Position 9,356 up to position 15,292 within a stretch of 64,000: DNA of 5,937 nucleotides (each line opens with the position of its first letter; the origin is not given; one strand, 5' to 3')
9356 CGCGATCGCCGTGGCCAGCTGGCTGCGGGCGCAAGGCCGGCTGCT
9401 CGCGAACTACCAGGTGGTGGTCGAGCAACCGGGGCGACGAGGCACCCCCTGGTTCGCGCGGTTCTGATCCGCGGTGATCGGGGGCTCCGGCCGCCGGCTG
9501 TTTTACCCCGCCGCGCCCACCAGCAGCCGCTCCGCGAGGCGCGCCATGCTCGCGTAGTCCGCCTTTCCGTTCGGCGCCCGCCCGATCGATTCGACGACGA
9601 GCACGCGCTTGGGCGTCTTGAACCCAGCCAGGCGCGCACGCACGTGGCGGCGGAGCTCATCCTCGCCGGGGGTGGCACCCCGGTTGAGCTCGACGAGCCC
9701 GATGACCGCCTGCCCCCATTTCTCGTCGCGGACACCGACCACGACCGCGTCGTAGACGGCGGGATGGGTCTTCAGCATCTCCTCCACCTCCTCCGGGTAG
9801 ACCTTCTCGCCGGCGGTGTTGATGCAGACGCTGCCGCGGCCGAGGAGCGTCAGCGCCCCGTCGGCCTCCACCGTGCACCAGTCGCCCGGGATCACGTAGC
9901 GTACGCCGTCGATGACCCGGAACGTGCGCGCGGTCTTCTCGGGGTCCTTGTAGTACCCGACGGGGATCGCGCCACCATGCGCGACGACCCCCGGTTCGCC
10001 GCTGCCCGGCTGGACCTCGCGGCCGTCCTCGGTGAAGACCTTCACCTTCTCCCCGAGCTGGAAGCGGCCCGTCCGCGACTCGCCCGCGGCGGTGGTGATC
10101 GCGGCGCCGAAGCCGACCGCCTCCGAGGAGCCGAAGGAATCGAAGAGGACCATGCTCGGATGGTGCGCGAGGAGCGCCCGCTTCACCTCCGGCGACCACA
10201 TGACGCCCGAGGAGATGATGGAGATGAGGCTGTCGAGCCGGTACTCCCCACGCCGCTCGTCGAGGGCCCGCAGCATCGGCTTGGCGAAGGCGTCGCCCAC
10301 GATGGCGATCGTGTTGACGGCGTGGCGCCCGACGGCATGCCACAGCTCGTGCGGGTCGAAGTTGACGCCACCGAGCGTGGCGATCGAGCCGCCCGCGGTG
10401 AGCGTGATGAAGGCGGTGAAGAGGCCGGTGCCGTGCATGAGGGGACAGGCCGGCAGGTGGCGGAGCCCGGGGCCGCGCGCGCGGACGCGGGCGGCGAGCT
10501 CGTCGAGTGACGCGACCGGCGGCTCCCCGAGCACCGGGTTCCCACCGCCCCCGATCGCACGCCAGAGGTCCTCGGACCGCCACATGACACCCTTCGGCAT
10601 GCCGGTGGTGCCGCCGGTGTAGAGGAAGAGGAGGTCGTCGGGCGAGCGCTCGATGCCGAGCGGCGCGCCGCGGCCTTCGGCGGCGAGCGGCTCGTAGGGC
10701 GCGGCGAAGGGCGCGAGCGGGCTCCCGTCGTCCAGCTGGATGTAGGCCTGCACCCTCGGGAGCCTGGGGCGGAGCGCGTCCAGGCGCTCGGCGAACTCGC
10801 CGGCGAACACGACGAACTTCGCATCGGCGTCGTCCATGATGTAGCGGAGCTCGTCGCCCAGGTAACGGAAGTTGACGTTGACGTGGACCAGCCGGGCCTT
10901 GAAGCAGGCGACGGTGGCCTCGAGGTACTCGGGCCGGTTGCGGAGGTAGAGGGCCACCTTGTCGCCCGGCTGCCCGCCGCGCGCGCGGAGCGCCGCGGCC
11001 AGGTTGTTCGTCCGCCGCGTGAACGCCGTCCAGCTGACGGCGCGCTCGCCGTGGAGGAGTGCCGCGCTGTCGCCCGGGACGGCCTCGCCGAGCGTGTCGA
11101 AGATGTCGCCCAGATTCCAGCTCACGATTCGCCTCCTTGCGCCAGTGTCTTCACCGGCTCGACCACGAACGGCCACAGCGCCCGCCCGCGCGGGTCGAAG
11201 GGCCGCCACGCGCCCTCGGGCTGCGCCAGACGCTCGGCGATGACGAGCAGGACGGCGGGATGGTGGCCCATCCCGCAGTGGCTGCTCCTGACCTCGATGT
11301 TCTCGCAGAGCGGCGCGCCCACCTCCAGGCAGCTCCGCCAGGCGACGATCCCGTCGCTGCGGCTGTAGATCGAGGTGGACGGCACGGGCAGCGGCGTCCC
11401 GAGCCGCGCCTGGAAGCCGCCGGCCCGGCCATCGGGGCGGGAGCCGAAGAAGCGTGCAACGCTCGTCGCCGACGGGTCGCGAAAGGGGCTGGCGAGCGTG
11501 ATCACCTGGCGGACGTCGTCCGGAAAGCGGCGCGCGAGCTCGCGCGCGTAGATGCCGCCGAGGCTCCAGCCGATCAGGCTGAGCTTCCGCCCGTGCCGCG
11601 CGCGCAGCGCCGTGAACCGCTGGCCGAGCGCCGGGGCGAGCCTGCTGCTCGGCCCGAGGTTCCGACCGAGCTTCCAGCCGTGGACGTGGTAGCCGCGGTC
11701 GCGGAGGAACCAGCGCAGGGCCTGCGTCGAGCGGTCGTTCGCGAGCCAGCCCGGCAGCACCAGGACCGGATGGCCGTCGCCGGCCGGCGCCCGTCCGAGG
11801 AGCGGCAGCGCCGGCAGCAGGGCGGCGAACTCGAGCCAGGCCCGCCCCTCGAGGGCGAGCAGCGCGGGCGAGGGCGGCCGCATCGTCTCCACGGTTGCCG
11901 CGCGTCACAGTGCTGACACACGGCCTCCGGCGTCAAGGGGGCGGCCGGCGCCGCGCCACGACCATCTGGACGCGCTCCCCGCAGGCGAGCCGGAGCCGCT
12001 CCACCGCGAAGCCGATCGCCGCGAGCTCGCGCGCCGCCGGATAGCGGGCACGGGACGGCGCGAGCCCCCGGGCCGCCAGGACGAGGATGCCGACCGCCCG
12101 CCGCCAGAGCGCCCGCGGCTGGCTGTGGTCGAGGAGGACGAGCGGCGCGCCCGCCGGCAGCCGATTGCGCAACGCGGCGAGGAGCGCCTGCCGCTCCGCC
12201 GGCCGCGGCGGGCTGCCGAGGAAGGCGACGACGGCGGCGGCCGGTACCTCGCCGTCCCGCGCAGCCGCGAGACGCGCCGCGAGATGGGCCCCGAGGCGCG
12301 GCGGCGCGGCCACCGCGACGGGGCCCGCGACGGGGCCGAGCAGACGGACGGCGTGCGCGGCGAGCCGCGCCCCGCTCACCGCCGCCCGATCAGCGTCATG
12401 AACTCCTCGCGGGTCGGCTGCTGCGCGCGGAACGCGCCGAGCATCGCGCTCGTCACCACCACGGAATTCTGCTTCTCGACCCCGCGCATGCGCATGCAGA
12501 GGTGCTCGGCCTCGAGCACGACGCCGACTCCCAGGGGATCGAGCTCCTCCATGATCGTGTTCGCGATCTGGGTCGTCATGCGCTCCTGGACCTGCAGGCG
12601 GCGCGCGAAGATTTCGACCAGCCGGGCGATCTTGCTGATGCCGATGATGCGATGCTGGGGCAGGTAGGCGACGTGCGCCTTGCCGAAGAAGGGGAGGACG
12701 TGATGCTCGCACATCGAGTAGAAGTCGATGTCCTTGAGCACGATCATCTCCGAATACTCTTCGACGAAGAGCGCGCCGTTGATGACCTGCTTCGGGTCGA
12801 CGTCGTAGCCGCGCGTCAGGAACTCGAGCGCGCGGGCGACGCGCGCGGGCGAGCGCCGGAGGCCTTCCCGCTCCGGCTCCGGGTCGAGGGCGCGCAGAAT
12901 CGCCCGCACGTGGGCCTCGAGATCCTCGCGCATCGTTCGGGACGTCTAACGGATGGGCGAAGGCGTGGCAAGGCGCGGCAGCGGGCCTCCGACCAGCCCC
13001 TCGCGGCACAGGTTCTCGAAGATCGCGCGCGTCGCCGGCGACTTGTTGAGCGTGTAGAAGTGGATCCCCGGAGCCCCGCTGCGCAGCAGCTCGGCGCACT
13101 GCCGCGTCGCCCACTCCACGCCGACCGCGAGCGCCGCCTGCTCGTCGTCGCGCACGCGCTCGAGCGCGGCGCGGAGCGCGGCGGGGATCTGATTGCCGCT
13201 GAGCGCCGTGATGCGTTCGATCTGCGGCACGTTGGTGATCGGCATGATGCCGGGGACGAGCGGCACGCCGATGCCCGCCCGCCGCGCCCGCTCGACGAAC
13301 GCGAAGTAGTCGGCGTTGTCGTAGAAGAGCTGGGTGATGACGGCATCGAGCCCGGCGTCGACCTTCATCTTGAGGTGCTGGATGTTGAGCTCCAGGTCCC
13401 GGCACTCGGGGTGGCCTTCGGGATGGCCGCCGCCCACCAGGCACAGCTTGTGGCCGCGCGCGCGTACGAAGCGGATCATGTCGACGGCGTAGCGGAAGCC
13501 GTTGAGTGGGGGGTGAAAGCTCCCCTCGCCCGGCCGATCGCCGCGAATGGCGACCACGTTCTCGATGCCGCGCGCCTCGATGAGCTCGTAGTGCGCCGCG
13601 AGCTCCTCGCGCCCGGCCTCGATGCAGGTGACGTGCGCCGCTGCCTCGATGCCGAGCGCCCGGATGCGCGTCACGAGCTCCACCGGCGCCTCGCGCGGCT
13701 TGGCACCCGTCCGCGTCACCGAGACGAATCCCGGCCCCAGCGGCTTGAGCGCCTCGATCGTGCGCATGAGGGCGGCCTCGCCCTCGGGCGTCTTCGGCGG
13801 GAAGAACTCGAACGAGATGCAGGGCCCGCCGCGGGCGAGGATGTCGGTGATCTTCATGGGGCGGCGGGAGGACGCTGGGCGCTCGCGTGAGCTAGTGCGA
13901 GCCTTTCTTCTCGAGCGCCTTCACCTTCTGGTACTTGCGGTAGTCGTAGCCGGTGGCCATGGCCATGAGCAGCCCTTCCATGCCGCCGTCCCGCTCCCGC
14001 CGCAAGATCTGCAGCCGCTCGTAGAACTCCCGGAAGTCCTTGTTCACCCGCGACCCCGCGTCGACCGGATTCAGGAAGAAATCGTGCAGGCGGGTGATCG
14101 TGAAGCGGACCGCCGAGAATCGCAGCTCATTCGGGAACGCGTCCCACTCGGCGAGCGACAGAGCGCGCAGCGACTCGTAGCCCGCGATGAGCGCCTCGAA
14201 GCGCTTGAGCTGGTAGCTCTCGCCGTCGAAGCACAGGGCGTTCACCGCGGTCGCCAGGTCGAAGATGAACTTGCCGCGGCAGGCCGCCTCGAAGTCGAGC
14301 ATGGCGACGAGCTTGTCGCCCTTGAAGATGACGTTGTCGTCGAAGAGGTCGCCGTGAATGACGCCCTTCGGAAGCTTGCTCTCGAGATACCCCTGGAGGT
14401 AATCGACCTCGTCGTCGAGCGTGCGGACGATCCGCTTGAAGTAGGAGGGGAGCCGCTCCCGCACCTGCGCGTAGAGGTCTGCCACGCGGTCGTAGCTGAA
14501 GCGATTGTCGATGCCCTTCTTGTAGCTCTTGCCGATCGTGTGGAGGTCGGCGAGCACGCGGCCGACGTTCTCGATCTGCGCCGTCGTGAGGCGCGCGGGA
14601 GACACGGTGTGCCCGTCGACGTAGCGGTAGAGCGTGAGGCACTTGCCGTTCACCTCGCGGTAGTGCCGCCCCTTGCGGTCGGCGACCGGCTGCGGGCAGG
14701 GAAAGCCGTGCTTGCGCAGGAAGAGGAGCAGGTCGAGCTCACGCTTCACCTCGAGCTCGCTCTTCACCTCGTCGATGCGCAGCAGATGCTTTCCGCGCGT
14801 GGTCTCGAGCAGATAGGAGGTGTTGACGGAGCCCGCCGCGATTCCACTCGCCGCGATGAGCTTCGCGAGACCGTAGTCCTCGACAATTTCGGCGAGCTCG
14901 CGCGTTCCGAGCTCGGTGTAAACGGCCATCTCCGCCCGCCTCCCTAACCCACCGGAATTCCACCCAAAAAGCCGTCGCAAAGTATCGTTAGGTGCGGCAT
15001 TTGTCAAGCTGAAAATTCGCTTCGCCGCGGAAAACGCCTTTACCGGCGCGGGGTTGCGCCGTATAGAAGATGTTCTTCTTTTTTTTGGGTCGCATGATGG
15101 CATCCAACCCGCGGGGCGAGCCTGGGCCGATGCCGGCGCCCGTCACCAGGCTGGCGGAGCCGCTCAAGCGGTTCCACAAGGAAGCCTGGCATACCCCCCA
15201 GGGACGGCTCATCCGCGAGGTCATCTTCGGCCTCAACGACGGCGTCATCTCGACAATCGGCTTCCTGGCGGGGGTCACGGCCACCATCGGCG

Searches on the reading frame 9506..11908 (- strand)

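Call 9: search_protein_families(library=pfam, proteins=[window:9506-11908:-], max_evalue=0.001)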
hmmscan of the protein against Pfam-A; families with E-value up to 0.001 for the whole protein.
window:9506-11908:- (801 aa): 2 families
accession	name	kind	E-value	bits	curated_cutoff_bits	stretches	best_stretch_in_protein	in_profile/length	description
PF00501.34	AMP-binding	-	1.2e-50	172.9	29.9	1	279-645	9-375/384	AMP-binding enzyme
PF13193.12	AMP-binding_C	-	3.5e-17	63.5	24.5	1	707-782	1-76/76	AMP-binding enzyme C-terminal domain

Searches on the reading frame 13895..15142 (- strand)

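Call 9: search_protein_families(library=pfam, proteins=[window:13895-15142:-], max_evalue=0.001)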
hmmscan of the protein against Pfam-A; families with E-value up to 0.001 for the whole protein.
window:13895-15142:- (416 aa): 3 families
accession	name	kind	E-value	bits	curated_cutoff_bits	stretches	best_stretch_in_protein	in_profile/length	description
PF01636.29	APH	-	3.5e-35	122.3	23.2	1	99-328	3-239/239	Phosphotransferase enzyme family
PF01633.27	Choline_kinase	-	4.8e-05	23.3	29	1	171-301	69-205/300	Choline/ethanolamine kinase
PF19974.5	TCAD9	-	0.00035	20.3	40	1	231-305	277-343/429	Ternary complex associated domain 9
